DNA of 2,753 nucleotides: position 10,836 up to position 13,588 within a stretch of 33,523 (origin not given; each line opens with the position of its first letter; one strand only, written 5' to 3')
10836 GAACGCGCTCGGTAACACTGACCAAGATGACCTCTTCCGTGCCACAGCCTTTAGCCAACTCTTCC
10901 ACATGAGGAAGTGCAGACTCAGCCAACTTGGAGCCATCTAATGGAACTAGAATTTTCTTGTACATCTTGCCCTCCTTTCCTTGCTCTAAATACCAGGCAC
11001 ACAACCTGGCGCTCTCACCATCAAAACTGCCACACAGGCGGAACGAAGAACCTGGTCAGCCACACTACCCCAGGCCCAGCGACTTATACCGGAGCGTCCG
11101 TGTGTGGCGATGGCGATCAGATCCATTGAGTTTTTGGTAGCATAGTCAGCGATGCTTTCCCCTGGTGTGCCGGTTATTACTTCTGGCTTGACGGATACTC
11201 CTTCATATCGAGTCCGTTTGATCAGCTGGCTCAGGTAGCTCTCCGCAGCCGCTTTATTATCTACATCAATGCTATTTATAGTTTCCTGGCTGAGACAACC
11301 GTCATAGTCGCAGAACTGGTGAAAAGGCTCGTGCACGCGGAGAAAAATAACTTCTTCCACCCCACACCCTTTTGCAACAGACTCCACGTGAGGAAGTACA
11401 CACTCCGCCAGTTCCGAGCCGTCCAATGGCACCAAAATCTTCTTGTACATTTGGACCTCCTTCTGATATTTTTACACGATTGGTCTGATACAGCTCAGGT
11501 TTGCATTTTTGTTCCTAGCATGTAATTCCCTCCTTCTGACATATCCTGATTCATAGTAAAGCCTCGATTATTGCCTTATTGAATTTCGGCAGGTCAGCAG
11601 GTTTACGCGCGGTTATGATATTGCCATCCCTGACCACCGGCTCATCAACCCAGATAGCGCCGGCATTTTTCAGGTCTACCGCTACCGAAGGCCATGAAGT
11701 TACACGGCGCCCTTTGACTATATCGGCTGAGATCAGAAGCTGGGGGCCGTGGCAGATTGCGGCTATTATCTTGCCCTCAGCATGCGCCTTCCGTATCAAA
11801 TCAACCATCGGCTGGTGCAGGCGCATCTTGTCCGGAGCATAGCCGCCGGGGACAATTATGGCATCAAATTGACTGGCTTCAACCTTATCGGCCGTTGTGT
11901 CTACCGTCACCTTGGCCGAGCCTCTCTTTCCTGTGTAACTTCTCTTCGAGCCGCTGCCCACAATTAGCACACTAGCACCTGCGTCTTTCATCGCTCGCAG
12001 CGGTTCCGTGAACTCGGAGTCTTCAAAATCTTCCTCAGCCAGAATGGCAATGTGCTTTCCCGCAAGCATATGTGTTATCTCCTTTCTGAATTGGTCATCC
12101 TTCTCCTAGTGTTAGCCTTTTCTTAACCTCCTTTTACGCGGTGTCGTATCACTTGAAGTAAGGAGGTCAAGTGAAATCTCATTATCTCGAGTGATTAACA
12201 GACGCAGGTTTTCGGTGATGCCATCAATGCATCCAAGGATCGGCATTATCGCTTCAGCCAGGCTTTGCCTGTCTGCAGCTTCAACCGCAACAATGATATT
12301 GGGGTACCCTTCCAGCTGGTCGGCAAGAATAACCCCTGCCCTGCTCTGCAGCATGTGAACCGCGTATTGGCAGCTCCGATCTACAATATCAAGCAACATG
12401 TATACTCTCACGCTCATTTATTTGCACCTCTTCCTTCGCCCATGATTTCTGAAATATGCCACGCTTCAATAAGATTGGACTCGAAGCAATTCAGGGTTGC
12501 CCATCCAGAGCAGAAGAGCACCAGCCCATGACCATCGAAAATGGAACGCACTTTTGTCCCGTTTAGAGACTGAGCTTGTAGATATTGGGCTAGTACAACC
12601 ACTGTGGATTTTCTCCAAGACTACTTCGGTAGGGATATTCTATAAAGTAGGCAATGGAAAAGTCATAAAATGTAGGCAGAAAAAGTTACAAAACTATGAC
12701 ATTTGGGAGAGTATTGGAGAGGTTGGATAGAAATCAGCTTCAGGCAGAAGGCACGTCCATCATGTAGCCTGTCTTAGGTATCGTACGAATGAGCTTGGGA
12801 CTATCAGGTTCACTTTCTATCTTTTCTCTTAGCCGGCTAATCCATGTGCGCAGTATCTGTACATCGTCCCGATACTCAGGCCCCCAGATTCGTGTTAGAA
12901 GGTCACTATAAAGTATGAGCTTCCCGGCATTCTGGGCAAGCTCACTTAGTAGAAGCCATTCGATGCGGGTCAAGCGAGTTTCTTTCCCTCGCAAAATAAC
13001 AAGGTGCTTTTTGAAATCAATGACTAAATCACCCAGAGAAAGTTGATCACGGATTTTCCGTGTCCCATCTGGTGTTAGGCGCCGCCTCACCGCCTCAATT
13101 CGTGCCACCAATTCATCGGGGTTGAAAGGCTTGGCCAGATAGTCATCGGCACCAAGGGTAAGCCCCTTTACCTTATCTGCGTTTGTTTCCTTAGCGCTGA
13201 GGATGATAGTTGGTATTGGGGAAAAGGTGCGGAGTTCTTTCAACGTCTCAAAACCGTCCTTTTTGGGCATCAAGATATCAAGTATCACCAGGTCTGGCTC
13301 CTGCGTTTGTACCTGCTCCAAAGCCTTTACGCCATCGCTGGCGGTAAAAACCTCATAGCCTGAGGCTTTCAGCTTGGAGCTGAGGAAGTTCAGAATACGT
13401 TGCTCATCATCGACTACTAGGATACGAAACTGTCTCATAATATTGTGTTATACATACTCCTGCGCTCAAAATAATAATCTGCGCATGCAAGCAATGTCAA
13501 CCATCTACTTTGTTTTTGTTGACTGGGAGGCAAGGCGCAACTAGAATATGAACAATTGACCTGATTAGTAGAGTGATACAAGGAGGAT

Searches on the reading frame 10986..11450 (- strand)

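Call 7: search_protein_families(library=pfam, proteins=[window:10986-11450:-], max_evalue=0.01)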
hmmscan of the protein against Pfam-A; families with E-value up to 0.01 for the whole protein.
window:10986-11450:- (154 aa): 1 family
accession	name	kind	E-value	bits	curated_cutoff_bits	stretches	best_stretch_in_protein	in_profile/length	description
PF00582.32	Usp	-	2.6e-24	86.8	24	1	1-146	1-141/141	Universal stress protein family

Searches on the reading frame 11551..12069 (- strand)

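Call 7: search_protein_families(library=pfam, proteins=[window:11551-12069:-], max_evalue=0.01)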
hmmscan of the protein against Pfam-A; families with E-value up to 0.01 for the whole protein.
window:11551-12069:- (172 aa): 5 families
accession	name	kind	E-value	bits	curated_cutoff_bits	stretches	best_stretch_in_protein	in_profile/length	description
PF01965.30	DJ-1_PfpI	-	2e-55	187.5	26.6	1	5-169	1-164/165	DJ-1/PfpI family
PF18011.7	Catalase_C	-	6.6e-06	26.2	24.6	1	4-118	2-116/150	C-terminal domain found in long catalases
PF00117.34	GATase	-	0.00011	22.4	22.8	1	54-115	27-88/190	Glutamine amidotransferase class-I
PF07685.20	GATase_3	-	0.00033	20.8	27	1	57-113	30-89/196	CobB/CobQ-like glutamine amidotransferase domain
PF17124.11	ThiJ_like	-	0.00085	19.6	30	1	64-117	81-143/186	ThiJ/PfpI family-like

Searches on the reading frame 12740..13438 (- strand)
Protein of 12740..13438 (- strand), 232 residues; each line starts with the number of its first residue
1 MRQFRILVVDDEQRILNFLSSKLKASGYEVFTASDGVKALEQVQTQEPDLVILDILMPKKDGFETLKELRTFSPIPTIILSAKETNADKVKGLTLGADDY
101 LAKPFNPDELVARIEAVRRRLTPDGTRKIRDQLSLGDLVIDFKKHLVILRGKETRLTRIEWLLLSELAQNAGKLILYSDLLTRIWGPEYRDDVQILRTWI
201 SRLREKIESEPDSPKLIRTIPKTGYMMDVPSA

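Call 7: search_protein_families(library=pfam, proteins=[window:12740-13438:-], max_evalue=0.01)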
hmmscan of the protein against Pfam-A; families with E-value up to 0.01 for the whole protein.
window:12740-13438:- (232 aa): 2 families
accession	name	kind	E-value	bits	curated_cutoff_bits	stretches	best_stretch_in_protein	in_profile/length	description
PF00072.30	Response_reg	-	6.7e-32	110.4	30.2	1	6-115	1-111/111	Response regulator receiver domain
PF00486.34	Trans_reg_C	-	1.8e-17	63.6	26.2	1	151-227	1-77/77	Transcriptional regulatory protein, C terminal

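Call 9: find_encoding_contigs(protein=window:12740-13438:-, flank=10000, max_places=6)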
Protein window:12740-13438:- (232 aa): 5 contigs read that carry it; 5 places shown.
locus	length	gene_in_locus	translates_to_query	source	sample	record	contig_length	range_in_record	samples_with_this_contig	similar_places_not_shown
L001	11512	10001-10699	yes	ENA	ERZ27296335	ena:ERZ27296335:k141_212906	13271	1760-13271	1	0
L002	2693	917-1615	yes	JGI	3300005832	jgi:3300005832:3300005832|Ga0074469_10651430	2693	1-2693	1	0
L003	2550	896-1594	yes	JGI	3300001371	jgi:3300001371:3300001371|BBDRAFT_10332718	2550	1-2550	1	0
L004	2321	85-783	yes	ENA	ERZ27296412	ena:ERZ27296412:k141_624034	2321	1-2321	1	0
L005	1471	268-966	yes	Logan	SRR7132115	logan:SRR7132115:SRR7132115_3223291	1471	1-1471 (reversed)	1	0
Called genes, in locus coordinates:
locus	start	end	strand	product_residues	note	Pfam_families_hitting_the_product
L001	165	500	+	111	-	-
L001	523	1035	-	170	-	PF13482:RNase_H_2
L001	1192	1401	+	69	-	PF20095:DUF6485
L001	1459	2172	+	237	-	PF01138:RNase_PH, PF03725:RNase_PH_C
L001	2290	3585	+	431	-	PF01964:ThiC_Rad_SAM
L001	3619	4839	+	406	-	PF00994:MoCF_biosynth, PF18146:CinA_KH, PF02464:CinA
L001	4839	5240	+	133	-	PF02675:AdoMet_dc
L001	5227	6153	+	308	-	PF00491:Arginase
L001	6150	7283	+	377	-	PF02163:Peptidase_M50, PF00571:CBS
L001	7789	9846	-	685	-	PF14417:MEDS, PF00989:PAS (weak), PF08447:PAS_3, PF08448:PAS_4 (faint), PF00989:PAS (weak), PF13426:PAS_9, PF00512:HisKA, PF02518:HATPase_c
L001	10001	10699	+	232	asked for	PF00072:Response_reg, PF00486:Trans_reg_C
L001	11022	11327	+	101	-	-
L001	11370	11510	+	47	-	?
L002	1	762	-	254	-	?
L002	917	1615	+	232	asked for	PF00072:Response_reg, PF00486:Trans_reg_C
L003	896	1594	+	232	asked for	PF00072:Response_reg, PF00486:Trans_reg_C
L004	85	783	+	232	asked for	PF00072:Response_reg, PF00486:Trans_reg_C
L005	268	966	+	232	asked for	PF00072:Response_reg, PF00486:Trans_reg_C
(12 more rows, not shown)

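Call 34: search_solved_structures(query=window:12740-13438:-, max_evalue=1e-20, show_alignments=3)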
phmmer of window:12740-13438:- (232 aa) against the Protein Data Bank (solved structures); distinct sequences matched with E-value up to 1e-20: 57.
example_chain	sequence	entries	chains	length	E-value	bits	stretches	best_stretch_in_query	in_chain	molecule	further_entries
9ji3_J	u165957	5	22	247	2.6e-44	154.6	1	3-230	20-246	DNA-binding response regulator | Possible two component system response transcriptional positive regulator PhoP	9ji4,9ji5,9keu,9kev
3r0j_A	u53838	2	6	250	2.7e-44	154.6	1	3-230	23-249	POSSIBLE TWO COMPONENT SYSTEM RESPONSE TRANSCRIPTIONAL POSITIVE REGULATOR PHOP | Response regulator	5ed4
4kfc_A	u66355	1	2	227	1.2e-43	152.5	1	5-226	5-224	KDP operon transcriptional regulatory protein KdpE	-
4kny_A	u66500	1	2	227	1.8e-43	151.9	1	5-225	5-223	KDP operon transcriptional regulatory protein KdpE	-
6lgq_D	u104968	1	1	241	2e-43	151.7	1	5-225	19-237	DNA-binding response regulator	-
2gwr_A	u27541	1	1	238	2.8e-43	151.3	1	2-230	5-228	DNA-binding response regulator mtrA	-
2oqr_A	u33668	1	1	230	6.8e-43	150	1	5-227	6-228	Sensory transduction protein regX3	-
9dvt_R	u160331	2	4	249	2.5e-42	148.1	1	5-231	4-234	DNA-binding dual master transcriptional regulator RpaA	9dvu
9ket_J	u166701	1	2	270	1.5e-39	139.1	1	45-230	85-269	Possible two component system response transcriptional positive regulator PhoP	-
1ys6_A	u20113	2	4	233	7.7e-39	136.7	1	5-227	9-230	Transcriptional regulatory protein prrA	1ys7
4b09_A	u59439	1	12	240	1.6e-35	125.9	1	5-228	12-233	TRANSCRIPTIONAL REGULATORY PROTEIN BAER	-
3q9s_A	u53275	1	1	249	1.3e-34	122.9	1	1-220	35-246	DNA-binding response regulator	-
1mvo_A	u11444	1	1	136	3.6e-34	121.5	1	5-121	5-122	PhoP response regulator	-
2zwm_A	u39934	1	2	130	4.5e-32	114.6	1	5-122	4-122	Transcriptional regulatory protein yycF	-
1kgs_A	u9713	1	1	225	1.7e-31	112.7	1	4-226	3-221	DNA BINDING RESPONSE REGULATOR D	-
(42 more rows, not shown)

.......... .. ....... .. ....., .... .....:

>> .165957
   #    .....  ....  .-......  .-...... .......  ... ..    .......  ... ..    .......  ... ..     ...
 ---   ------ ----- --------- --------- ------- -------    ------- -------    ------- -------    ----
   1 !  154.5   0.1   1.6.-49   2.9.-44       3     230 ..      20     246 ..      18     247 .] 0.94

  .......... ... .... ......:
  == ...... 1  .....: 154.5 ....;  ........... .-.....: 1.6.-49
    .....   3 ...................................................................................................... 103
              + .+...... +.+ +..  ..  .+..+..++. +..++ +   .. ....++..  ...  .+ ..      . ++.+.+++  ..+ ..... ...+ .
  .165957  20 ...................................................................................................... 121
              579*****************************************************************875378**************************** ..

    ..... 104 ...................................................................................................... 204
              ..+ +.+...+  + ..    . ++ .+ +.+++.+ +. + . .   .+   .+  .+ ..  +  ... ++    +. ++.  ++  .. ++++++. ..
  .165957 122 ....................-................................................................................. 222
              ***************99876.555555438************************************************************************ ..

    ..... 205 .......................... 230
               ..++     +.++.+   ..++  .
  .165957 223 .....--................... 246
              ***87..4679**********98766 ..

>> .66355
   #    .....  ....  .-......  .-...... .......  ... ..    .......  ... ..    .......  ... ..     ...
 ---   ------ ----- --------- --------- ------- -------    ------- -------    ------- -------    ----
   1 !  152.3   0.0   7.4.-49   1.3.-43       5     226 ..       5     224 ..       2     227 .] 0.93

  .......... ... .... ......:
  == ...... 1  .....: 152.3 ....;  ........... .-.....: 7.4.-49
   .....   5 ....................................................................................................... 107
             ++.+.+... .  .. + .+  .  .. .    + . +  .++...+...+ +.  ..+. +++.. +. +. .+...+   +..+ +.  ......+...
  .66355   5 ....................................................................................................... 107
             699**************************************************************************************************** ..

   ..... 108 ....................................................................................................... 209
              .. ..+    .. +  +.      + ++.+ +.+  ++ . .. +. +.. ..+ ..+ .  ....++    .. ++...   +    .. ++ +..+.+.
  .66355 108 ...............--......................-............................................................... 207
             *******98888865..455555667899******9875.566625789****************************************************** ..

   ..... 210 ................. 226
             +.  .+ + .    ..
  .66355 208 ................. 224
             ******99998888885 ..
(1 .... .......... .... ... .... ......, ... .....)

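Call 44: find_related_loci(query=A1, collection=metagenome_contigs, flank=4000)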
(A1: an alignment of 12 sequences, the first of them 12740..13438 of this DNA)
Query A1 (232 aa) in metagenome_contigs; peptide patterns used: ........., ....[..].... (x = any residue, [..] = any of these).
600 stretches matched a pattern (row limit reached: there are more); 599 encode a relative of the query (tblastn E <= 1e-3); the best 80 are kept; 80 distinct loci.
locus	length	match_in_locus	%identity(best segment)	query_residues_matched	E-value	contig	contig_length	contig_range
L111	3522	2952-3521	81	1-190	7e-104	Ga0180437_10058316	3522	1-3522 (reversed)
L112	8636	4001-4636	63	16-227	4e-86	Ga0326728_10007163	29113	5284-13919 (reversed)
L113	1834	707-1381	47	6-232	9e-70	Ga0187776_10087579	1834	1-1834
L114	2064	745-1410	48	6-229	1e-67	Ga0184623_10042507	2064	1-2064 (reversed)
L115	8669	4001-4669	46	5-227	1e-58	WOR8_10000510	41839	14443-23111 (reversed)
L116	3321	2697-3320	48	3-210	8e-57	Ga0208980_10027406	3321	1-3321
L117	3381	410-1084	44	6-227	1e-56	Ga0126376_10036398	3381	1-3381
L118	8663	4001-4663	42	5-225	4e-55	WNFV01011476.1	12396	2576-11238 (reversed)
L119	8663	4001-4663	42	6-225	1e-54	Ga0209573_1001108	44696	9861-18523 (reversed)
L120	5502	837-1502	44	5-225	6e-53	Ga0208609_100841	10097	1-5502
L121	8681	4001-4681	41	4-229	3e-52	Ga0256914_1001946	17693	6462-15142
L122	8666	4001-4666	43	2-225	1e-51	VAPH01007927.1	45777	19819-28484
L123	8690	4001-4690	41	5-227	9e-52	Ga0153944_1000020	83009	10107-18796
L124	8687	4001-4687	41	5-230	3e-51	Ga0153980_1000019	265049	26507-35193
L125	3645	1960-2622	41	5-225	3e-51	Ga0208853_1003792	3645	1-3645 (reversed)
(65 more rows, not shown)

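Call 48: find_homologous_proteins(query=window:12740-13438:-, max_evalue=1e-60)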
Query window:12740-13438:- (232 aa): 3184 proteins with E <= 1e-60 among 8000 candidates; the best 120 are listed.
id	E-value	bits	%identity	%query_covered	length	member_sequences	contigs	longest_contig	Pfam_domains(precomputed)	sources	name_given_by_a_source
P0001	5.9e-145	498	100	100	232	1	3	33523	PF00486.35,PF00072.31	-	-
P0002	1.8e-131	454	89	100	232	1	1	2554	PF00486.35,PF00072.31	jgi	jgi:DNA-binding response OmpR family regulator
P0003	5.2e-131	453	88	100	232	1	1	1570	PF00486.35,PF00072.31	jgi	jgi:DNA-binding response OmpR family regulator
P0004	6.8e-131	452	89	100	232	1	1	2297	PF00486.35,PF00072.31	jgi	jgi:DNA-binding response OmpR family regulator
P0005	7.0e-131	452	90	100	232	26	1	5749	PF00486.35,PF00072.31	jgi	jgi:DNA-binding response OmpR family regulator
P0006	8.8e-130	449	89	100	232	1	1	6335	PF00486.35,PF00072.31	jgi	jgi:DNA-binding response OmpR family regulator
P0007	5.8e-129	446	89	100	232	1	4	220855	PF00486.35,PF00072.31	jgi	jgi:DNA-binding response OmpR family regulator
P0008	1.8e-127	441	88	100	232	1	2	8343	PF00486.35,PF00072.31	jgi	-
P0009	2.0e-127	441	86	100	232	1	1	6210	PF00486.35,PF00072.31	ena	-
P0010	2.0e-127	441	88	100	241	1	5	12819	PF00486.35,PF00072.31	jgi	jgi:two-component system KDP operon response regulator KdpE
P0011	2.5e-127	441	86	100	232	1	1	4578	PF00486.35,PF00072.31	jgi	jgi:DNA-binding response OmpR family regulator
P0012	5.6e-127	440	87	100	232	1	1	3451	PF00486.35,PF00072.31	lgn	-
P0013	8.2e-127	439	87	100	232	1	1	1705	PF00486.35,PF00072.31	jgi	jgi:two-component system KDP operon response regulator KdpE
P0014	1.5e-126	438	86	100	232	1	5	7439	PF00486.35,PF00072.31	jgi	jgi:DNA-binding response OmpR family regulator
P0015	2.0e-126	438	85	100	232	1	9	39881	PF00486.35,PF00072.31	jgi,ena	jgi:two-component system KDP operon response regulator KdpE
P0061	1.7e-122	425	83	100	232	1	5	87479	PF00486.35,PF00072.31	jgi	jgi:DNA-binding response OmpR family regulator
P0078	1.5e-121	422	82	100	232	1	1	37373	PF00486.35,PF00072.31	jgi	jgi:DNA-binding response OmpR family regulator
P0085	6.5e-121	420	81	100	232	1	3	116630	PF00486.35,PF00072.31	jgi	-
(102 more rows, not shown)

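Call 49: find_encoding_contigs(protein=P0085, flank=10000, max_places=2)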
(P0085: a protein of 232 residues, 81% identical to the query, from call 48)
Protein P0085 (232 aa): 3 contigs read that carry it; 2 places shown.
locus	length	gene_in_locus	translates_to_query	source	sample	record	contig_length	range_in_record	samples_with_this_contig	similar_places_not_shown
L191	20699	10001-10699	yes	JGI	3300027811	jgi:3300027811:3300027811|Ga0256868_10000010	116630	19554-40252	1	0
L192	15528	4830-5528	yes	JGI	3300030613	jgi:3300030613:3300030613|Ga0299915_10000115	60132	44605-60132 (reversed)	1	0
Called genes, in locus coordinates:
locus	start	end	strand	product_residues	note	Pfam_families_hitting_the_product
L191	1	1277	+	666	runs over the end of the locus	PF07731:Cu-oxidase_2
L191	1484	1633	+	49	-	-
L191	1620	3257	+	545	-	PF01039:Carboxyl_trans, PF00378:ECH_1 (weak), PF03255:ACCA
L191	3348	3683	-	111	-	PF07883:Cupin_2 (weak)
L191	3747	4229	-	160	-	-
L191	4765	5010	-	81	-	-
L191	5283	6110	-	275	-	PF06831:H2TH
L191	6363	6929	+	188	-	PF02525:Flavodoxin_2 (weak), PF03358:FMN_red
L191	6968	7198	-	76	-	-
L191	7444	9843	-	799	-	PF14417:MEDS, PF00989:PAS (weak), PF08447:PAS_3, PF00989:PAS (weak), PF08448:PAS_4, PF13426:PAS_9, PF00512:HisKA, PF02518:HATPase_c, +2 more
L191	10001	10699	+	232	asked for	PF00072:Response_reg, PF00486:Trans_reg_C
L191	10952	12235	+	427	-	PF00483:NTP_transferase, PF12804:NTP_transf_3 (weak), PF24894:Hexapep_GlmU, PF25084:LbH_EIF2B (faint), PF25087:GMPPB_C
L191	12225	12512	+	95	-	-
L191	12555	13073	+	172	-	PF01965:DJ-1_PfpI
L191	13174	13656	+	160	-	PF00582:Usp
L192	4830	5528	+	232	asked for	PF00072:Response_reg, PF00486:Trans_reg_C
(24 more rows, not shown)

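Call 50: find_encoding_contigs(protein=P0061, flank=10000, max_places=2)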
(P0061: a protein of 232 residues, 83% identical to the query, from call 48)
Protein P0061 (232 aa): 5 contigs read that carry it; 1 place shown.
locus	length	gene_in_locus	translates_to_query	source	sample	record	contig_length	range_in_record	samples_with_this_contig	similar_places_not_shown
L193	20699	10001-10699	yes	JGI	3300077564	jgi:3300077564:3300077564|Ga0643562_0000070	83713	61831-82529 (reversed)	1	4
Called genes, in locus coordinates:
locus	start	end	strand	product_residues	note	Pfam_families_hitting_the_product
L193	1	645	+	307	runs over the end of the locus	PF00491:Arginase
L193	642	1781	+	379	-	PF02163:Peptidase_M50, PF00571:CBS (weak)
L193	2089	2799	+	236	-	PF05168:HEPN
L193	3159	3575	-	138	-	-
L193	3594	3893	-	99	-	-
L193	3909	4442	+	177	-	PF08281:Sigma70_r4_2 (weak), PF00196:GerE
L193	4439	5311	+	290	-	PF23343:REP_ORF2-G2P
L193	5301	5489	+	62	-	PF12728:HTH_17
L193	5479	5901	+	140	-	PF20664:DUF6814 (faint)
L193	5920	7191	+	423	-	PF14657:Arm-DNA-bind_4 (faint), PF14659:Phage_int_SAM_3 (weak), PF00589:Phage_integrase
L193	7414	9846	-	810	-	PF14417:MEDS, PF08448:PAS_4 (faint), PF00989:PAS, PF08447:PAS_3, PF00989:PAS (weak), PF13426:PAS_9, PF00512:HisKA, PF02518:HATPase_c, +1 more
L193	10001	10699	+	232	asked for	PF00072:Response_reg, PF00486:Trans_reg_C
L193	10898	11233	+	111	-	-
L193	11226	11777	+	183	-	PF01965:DJ-1_PfpI, PF18011:Catalase_C (weak)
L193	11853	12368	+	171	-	PF00582:Usp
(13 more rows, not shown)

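Call 51: find_encoding_contigs(protein=P0078, flank=10000, max_places=2)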
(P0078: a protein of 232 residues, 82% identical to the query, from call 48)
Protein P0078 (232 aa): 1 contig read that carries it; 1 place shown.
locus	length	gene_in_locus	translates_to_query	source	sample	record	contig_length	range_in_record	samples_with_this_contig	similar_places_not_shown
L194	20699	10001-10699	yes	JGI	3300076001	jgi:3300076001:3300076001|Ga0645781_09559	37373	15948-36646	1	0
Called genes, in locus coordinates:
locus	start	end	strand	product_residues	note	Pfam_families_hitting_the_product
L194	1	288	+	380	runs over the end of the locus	PF00665:rve (weak)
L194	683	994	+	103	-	-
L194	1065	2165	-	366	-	PF13237:Fer4_10 (faint), PF14697:Fer4_21, PF12838:Fer4_7 (weak), PF00037:Fer4, PF12797:Fer4_2 (weak), PF12837:Fer4_6 (weak)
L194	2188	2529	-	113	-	PF01155:HypA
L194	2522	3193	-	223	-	PF02492:cobW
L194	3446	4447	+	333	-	PF03060:NMO, PF01070:FMN_dh, PF00478:IMPDH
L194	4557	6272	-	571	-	PF01926:MMR_HSR1, PF02421:FeoB_N, PF07670:Gate, PF07664:FeoB_C, PF07670:Gate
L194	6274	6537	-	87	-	PF04023:FeoA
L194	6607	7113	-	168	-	PF01325:Fe_dep_repress, PF12802:MarR_2 (weak), PF02742:Fe_dep_repr_C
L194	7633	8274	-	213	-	PF00512:HisKA, PF02518:HATPase_c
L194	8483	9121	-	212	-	PF08447:PAS_3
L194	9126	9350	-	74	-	-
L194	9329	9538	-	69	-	PF14417:MEDS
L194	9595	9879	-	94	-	PF14417:MEDS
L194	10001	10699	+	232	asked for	PF00072:Response_reg, PF00486:Trans_reg_C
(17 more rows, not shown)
